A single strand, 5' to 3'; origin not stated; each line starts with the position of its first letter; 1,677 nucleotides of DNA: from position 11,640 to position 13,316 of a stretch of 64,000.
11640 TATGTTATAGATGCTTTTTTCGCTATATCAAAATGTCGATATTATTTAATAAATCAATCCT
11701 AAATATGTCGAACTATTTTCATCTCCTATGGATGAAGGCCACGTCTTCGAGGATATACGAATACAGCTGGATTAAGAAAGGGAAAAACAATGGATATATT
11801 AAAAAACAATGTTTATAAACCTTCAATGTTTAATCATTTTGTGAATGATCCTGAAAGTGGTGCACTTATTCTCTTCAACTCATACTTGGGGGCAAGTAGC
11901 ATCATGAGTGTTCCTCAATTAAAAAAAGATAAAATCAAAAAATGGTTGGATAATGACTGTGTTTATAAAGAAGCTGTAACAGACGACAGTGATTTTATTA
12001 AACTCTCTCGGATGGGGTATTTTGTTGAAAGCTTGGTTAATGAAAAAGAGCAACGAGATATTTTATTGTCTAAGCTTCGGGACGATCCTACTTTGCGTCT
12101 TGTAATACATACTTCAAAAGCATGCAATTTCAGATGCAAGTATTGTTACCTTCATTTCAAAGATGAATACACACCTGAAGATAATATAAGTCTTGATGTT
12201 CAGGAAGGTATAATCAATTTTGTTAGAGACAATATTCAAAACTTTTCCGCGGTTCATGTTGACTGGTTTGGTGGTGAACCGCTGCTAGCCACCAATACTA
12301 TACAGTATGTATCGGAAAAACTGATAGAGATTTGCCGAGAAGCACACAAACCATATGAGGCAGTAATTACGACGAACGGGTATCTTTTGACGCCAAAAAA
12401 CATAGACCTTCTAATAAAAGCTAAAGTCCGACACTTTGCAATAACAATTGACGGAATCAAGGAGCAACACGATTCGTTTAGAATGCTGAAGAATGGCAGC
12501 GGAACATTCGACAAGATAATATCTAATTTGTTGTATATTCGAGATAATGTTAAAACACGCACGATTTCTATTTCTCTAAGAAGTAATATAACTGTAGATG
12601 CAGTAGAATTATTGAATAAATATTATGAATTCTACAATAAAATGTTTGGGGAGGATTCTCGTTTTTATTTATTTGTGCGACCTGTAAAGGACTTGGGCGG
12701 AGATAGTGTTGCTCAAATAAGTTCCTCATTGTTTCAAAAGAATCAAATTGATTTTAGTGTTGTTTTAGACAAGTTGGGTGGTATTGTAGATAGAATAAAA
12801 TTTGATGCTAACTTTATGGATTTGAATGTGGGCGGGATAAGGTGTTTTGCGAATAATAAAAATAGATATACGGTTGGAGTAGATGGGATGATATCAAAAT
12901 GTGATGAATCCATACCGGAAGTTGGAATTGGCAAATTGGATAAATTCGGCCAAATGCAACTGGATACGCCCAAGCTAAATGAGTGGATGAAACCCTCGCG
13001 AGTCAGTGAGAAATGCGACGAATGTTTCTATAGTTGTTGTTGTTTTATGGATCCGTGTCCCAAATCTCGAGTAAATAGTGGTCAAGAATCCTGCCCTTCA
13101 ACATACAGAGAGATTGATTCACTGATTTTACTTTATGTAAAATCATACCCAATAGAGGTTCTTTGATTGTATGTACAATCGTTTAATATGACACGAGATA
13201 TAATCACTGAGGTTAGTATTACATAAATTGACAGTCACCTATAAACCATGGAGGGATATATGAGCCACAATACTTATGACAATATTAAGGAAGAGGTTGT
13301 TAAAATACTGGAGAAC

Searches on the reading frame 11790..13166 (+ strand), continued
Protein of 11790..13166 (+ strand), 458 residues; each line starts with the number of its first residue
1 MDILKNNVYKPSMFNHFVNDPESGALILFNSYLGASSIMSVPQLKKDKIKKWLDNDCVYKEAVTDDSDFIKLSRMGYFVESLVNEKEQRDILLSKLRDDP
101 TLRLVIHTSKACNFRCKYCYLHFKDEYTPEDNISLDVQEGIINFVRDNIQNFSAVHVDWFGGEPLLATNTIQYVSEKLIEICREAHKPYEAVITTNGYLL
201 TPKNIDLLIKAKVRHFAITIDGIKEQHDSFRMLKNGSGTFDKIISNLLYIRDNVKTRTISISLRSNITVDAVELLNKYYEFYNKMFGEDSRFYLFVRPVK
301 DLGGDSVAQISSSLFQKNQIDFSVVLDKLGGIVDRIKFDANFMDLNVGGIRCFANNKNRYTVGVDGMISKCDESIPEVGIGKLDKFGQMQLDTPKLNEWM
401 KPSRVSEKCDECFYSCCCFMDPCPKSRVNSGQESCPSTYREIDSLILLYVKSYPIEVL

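Call 74: search_protein_families(library=ncbifam, proteins=[L009:2964-4283:+, L062:6032-7387:+, L063:9947-11323:+, L066:5-1369:+, L070:9968-11278:+, L076:1867-3192:+, L088:3364-4761:+, L091:1064-2377:+], max_evalue=1e-20)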
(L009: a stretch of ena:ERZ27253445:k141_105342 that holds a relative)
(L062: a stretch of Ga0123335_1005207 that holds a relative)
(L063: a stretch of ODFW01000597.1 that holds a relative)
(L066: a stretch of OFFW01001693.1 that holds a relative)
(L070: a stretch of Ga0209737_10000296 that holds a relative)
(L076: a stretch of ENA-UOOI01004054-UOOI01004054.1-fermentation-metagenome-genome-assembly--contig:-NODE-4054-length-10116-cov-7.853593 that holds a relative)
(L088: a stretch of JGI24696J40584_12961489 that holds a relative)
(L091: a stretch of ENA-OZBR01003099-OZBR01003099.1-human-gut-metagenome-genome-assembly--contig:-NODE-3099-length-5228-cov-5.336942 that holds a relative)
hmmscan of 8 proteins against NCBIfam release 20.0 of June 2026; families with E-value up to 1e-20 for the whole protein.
L009:2964-4283:+ (440 aa): 13 families
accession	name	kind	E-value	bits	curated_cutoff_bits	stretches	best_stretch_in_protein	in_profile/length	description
TIGR04463.1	rSAM_vs_C_rich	equivalog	2.3e-51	175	525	1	10-407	4-396/438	TIGR04463 family radical SAM/SPASM RiPP maturase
TIGR04334.1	rSAM_Clo7bot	equivalog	8.6e-41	140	600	1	11-419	9-420/440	radical SAM/SPASM domain Clo7bot peptide maturase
NF038107.1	rSAM_NF038107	equivalog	4.3e-37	127.9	600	1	6-419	4-418/444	Cys-every-fifth radical SAM/SPASM peptide maturase CefB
NF047865.1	rSAM_PapB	equivalog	6.1e-36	124.3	340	1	94-407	6-318/330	PapB family radical SAM/SPASM ranthipeptide maturase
NF052473.1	rSAM_FlmE_OhkG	exception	2e-35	122.4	500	1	8-264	6-274/481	FlmE/OhkG family radical SAM/SPASM peptide maturase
TIGR04280.1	geopep_mat_rSAM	hypoth_equivalog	6.4e-34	117.6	400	1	57-403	49-391/428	geopeptide radical SAM maturase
TIGR04068.1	rSAM_ocin_clost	equivalog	1.7e-29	103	500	1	30-253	21-251/462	Cys-rich peptide radical SAM maturase CcpM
TIGR03974.1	rSAM_six_Cys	equivalog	7.1e-24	84.5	425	1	32-404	41-416/451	thioether cross-link-forming SCIFF peptide maturase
TIGR03906.1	quino_hemo_SAM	equivalog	3.8e-22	78.6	453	1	41-271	47-275/467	quinohemoprotein amine dehydrogenase maturation protein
TIGR04064.1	rSAM_nif11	equivalog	2.4e-21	76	518.7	1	79-246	68-236/459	nif11-like peptide radical SAM maturase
NF040492.1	not_ScfB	exception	4.9e-21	75.1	855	0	43-403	51-414/450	ScfB-related radical SAM/SPASM orphan maturase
TIGR03942.1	sulfatase_rSAM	equivalog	5.4e-21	75.1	349.45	0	97-422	7-341/363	anaerobic sulfatase maturase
NF041298.1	rSAM_mat_DynA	equivalog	6.3e-21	74.7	450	0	94-268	4-176/356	dynobactin maturation radical SAM/SPASM protein DynA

L062:6032-7387:+ (452 aa): 8 families
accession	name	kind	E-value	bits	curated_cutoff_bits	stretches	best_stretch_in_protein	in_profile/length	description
TIGR04463.1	rSAM_vs_C_rich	equivalog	7.4e-62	209.5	525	1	12-415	1-400/438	TIGR04463 family radical SAM/SPASM RiPP maturase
NF038107.1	rSAM_NF038107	equivalog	8.8e-48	163.2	600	1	8-404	2-396/444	Cys-every-fifth radical SAM/SPASM peptide maturase CefB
TIGR04334.1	rSAM_Clo7bot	equivalog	1.5e-45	155.6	600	1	12-440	5-431/440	radical SAM/SPASM domain Clo7bot peptide maturase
TIGR04280.1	geopep_mat_rSAM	hypoth_equivalog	1.1e-40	140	400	1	6-422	2-402/428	geopeptide radical SAM maturase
NF052473.1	rSAM_FlmE_OhkG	exception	1.2e-39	136.3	500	1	8-417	2-436/481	FlmE/OhkG family radical SAM/SPASM peptide maturase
NF047865.1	rSAM_PapB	equivalog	5.2e-36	124.5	340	1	97-411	5-318/330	PapB family radical SAM/SPASM ranthipeptide maturase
TIGR04068.1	rSAM_ocin_clost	equivalog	1.6e-29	103.1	500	1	32-271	18-263/462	Cys-rich peptide radical SAM maturase CcpM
TIGR03906.1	quino_hemo_SAM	equivalog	7e-21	74.4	453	0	48-247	50-250/467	quinohemoprotein amine dehydrogenase maturation protein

L063:9947-11323:+ (459 aa): 7 families
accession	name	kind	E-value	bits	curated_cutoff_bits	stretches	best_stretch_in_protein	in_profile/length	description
TIGR04463.1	rSAM_vs_C_rich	equivalog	5.1e-54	183.7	525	1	29-451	8-428/438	TIGR04463 family radical SAM/SPASM RiPP maturase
TIGR04334.1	rSAM_Clo7bot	equivalog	2.7e-45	154.8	600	1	73-453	55-435/440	radical SAM/SPASM domain Clo7bot peptide maturase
NF052473.1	rSAM_FlmE_OhkG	exception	1.5e-38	132.7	500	1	18-280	1-274/481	FlmE/OhkG family radical SAM/SPASM peptide maturase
NF038107.1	rSAM_NF038107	equivalog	3.6e-36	124.9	600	1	19-422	2-401/444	Cys-every-fifth radical SAM/SPASM peptide maturase CefB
TIGR04280.1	geopep_mat_rSAM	hypoth_equivalog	2.9e-34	118.8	400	1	54-428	30-400/428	geopeptide radical SAM maturase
NF047865.1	rSAM_PapB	equivalog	3e-30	105.6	340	1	109-422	5-317/330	PapB family radical SAM/SPASM ranthipeptide maturase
TIGR04068.1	rSAM_ocin_clost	equivalog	2e-24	86.3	500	1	42-280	18-263/462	Cys-rich peptide radical SAM maturase CcpM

L066:5-1369:+ (455 aa): 10 families
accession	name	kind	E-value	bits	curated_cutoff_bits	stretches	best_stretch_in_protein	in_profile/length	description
TIGR04463.1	rSAM_vs_C_rich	equivalog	8.6e-61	206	525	1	35-433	1-400/438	TIGR04463 family radical SAM/SPASM RiPP maturase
TIGR04334.1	rSAM_Clo7bot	equivalog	4.1e-56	190.5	600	1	31-452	1-430/440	radical SAM/SPASM domain Clo7bot peptide maturase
NF038107.1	rSAM_NF038107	equivalog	8.7e-56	189.6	600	1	31-423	2-396/444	Cys-every-fifth radical SAM/SPASM peptide maturase CefB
NF052473.1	rSAM_FlmE_OhkG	exception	5.9e-40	137.4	500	1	31-290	2-278/481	FlmE/OhkG family radical SAM/SPASM peptide maturase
TIGR04280.1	geopep_mat_rSAM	hypoth_equivalog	2.4e-39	135.5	400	1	42-427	16-392/428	geopeptide radical SAM maturase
NF047865.1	rSAM_PapB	equivalog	2.6e-34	119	340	1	115-425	5-314/330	PapB family radical SAM/SPASM ranthipeptide maturase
TIGR04064.1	rSAM_nif11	equivalog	1.8e-24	86.3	518.7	1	113-259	78-227/459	nif11-like peptide radical SAM maturase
TIGR04068.1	rSAM_ocin_clost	equivalog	1.5e-23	83.4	500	1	45-275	11-251/462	Cys-rich peptide radical SAM maturase CcpM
TIGR03978.1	rSAM_paired_1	equivalog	3.1e-23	82.3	370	1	41-287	10-256/466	His-Xaa-Ser system radical SAM maturase HxsB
TIGR03906.1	quino_hemo_SAM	equivalog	1.7e-21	76.5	453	0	107-290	88-272/467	quinohemoprotein amine dehydrogenase maturation protein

L070:9968-11278:+ (437 aa): 8 families
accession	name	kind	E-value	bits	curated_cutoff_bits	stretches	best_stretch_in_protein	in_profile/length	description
TIGR04463.1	rSAM_vs_C_rich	equivalog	2.3e-59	201.3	525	1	13-401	9-397/438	TIGR04463 family radical SAM/SPASM RiPP maturase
TIGR04334.1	rSAM_Clo7bot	equivalog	7e-47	160.1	600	1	5-417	4-428/440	radical SAM/SPASM domain Clo7bot peptide maturase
NF038107.1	rSAM_NF038107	equivalog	2.7e-40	138.5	600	1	3-398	3-400/444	Cys-every-fifth radical SAM/SPASM peptide maturase CefB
NF052473.1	rSAM_FlmE_OhkG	exception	3.8e-36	124.8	500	1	7-261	9-277/481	FlmE/OhkG family radical SAM/SPASM peptide maturase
TIGR04280.1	geopep_mat_rSAM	hypoth_equivalog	8.9e-32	110.6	400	1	12-407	15-401/428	geopeptide radical SAM maturase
NF047865.1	rSAM_PapB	equivalog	4.7e-30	105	340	1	88-404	7-322/330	PapB family radical SAM/SPASM ranthipeptide maturase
TIGR04068.1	rSAM_ocin_clost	equivalog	1.3e-26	93.5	500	1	46-248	45-250/462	Cys-rich peptide radical SAM maturase CcpM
TIGR04064.1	rSAM_nif11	equivalog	7.2e-22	77.7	518.7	0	60-228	58-224/459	nif11-like peptide radical SAM maturase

L076:1867-3192:+ (442 aa): 8 families
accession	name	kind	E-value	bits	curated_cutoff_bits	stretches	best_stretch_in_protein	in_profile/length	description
TIGR04463.1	rSAM_vs_C_rich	equivalog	4.9e-48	164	525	1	54-399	47-393/438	TIGR04463 family radical SAM/SPASM RiPP maturase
TIGR04334.1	rSAM_Clo7bot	equivalog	6.3e-45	153.6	600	1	63-402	64-406/440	radical SAM/SPASM domain Clo7bot peptide maturase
NF052473.1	rSAM_FlmE_OhkG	exception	3.6e-38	131.5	500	1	13-261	21-273/481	FlmE/OhkG family radical SAM/SPASM peptide maturase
NF047865.1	rSAM_PapB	equivalog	3.7e-36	125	340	1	90-406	5-322/330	PapB family radical SAM/SPASM ranthipeptide maturase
TIGR04280.1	geopep_mat_rSAM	hypoth_equivalog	8.6e-31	107.3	400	1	15-425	14-417/428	geopeptide radical SAM maturase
NF038107.1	rSAM_NF038107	equivalog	1.6e-30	106.2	600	1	14-416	11-421/444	Cys-every-fifth radical SAM/SPASM peptide maturase CefB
TIGR04068.1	rSAM_ocin_clost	equivalog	1.3e-23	83.7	500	1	78-251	74-251/462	Cys-rich peptide radical SAM maturase CcpM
NF040492.1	not_ScfB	exception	4.7e-23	81.8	855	1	16-411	19-425/450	ScfB-related radical SAM/SPASM orphan maturase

L088:3364-4761:+ (466 aa): 11 families
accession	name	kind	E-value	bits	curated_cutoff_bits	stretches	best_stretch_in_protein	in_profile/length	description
TIGR04463.1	rSAM_vs_C_rich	equivalog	6.1e-53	180.1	525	1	20-409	10-390/438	TIGR04463 family radical SAM/SPASM RiPP maturase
TIGR04334.1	rSAM_Clo7bot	equivalog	2.1e-43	148.6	600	1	45-408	42-401/440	radical SAM/SPASM domain Clo7bot peptide maturase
NF038107.1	rSAM_NF038107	equivalog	2.5e-43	148.5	600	1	10-407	5-395/444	Cys-every-fifth radical SAM/SPASM peptide maturase CefB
NF052473.1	rSAM_FlmE_OhkG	exception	8.6e-40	136.8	500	1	15-270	11-279/481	FlmE/OhkG family radical SAM/SPASM peptide maturase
TIGR04280.1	geopep_mat_rSAM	hypoth_equivalog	1.5e-39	136.2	400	1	14-242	11-237/428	geopeptide radical SAM maturase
NF047865.1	rSAM_PapB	equivalog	1.3e-34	119.9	340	1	93-407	4-311/330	PapB family radical SAM/SPASM ranthipeptide maturase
TIGR04068.1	rSAM_ocin_clost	equivalog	1.5e-27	96.6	500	1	80-269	72-267/462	Cys-rich peptide radical SAM maturase CcpM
TIGR04064.1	rSAM_nif11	equivalog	9.1e-26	90.6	518.7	1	90-238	76-227/459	nif11-like peptide radical SAM maturase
TIGR03906.1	quino_hemo_SAM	equivalog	1.1e-22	80.3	453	1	97-237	99-243/467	quinohemoprotein amine dehydrogenase maturation protein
TIGR03974.1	rSAM_six_Cys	equivalog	3.4e-21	75.6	425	1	87-270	92-276/451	thioether cross-link-forming SCIFF peptide maturase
TIGR03978.1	rSAM_paired_1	equivalog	7.3e-21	74.5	370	1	11-264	4-254/466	His-Xaa-Ser system radical SAM maturase HxsB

L091:1064-2377:+ (438 aa): 7 families
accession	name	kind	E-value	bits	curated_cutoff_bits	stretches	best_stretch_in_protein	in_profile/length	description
TIGR04463.1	rSAM_vs_C_rich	equivalog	4.3e-54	183.9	525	1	11-406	1-397/438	TIGR04463 family radical SAM/SPASM RiPP maturase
TIGR04334.1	rSAM_Clo7bot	equivalog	5.1e-45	153.9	600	1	7-407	1-409/440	radical SAM/SPASM domain Clo7bot peptide maturase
NF052473.1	rSAM_FlmE_OhkG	exception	8.7e-43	146.7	500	1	6-279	1-287/481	FlmE/OhkG family radical SAM/SPASM peptide maturase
NF038107.1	rSAM_NF038107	equivalog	1.1e-36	126.6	600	1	7-400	2-397/444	Cys-every-fifth radical SAM/SPASM peptide maturase CefB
TIGR04280.1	geopep_mat_rSAM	hypoth_equivalog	4.9e-29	101.6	400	1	17-401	15-390/428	geopeptide radical SAM maturase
NF047865.1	rSAM_PapB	equivalog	1.7e-28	99.8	340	1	95-405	5-317/330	PapB family radical SAM/SPASM ranthipeptide maturase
TIGR04068.1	rSAM_ocin_clost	equivalog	1.5e-21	76.8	500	1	18-247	8-243/462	Cys-rich peptide radical SAM maturase CcpM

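Call 97: find_encoding_contigs(protein=P0002, flank=10000, max_places=3)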
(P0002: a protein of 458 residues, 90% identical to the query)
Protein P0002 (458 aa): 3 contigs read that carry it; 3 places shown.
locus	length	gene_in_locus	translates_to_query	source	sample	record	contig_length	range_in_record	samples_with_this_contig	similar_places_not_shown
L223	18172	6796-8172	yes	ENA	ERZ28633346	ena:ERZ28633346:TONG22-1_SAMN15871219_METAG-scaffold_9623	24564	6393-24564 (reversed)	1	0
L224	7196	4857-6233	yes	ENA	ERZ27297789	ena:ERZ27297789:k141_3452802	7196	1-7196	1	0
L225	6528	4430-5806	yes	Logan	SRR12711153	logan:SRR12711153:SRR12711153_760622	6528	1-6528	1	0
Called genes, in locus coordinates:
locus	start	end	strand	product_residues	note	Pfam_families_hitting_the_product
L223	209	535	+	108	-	-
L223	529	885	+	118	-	PF05717:TnpB_IS66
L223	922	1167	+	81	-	-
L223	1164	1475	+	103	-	PF03050:DDE_Tnp_IS66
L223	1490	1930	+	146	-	PF03050:DDE_Tnp_IS66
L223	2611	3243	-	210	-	-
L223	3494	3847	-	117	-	-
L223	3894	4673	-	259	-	-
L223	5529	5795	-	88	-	PF02796:HTH_7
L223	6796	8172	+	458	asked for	PF13353:Fer4_12 (weak), PF04055:Radical_SAM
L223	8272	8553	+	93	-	PF00550:PP-binding (weak)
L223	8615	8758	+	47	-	-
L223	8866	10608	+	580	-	PF00664:ABC_membrane (weak), PF00005:ABC_tran, PF13304:AAA_21 (faint)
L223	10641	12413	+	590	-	PF00005:ABC_tran, PF13304:AAA_21 (faint)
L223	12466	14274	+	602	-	PF00082:Peptidase_S8, PF07755:DUF1611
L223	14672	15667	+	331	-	-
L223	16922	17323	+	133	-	-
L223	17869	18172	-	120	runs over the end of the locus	-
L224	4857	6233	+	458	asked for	PF13353:Fer4_12 (weak), PF04055:Radical_SAM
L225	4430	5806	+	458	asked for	PF13353:Fer4_12 (weak), PF04055:Radical_SAM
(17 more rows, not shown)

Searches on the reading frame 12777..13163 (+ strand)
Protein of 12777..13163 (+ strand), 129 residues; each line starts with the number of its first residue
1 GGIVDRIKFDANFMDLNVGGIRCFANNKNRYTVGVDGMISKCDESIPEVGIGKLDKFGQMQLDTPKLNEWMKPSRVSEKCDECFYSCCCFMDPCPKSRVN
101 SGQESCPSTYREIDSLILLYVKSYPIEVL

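Call 101: search_protein_families(library=ncbifam, proteins=[window:12777-13163:+], max_evalue=1)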
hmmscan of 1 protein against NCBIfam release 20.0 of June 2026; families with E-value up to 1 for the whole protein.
window:12777-13163:+ (129 aa): 3 families
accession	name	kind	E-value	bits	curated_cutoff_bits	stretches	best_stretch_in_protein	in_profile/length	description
NF038107.1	rSAM_NF038107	equivalog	5.9e-05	22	600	1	22-89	326-396/444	Cys-every-fifth radical SAM/SPASM peptide maturase CefB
TIGR03942.1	sulfatase_rSAM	equivalog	0.00089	18.4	349.45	1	28-107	255-337/363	anaerobic sulfatase maturase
TIGR04280.1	geopep_mat_rSAM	hypoth_equivalog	0.082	11.9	400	1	22-90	324-389/428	geopeptide radical SAM maturase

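Call 102: search_protein_families(library=pfam, proteins=[window:12777-13163:+], max_evalue=10)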
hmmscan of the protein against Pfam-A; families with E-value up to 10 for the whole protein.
window:12777-13163:+ (129 aa): 0 families
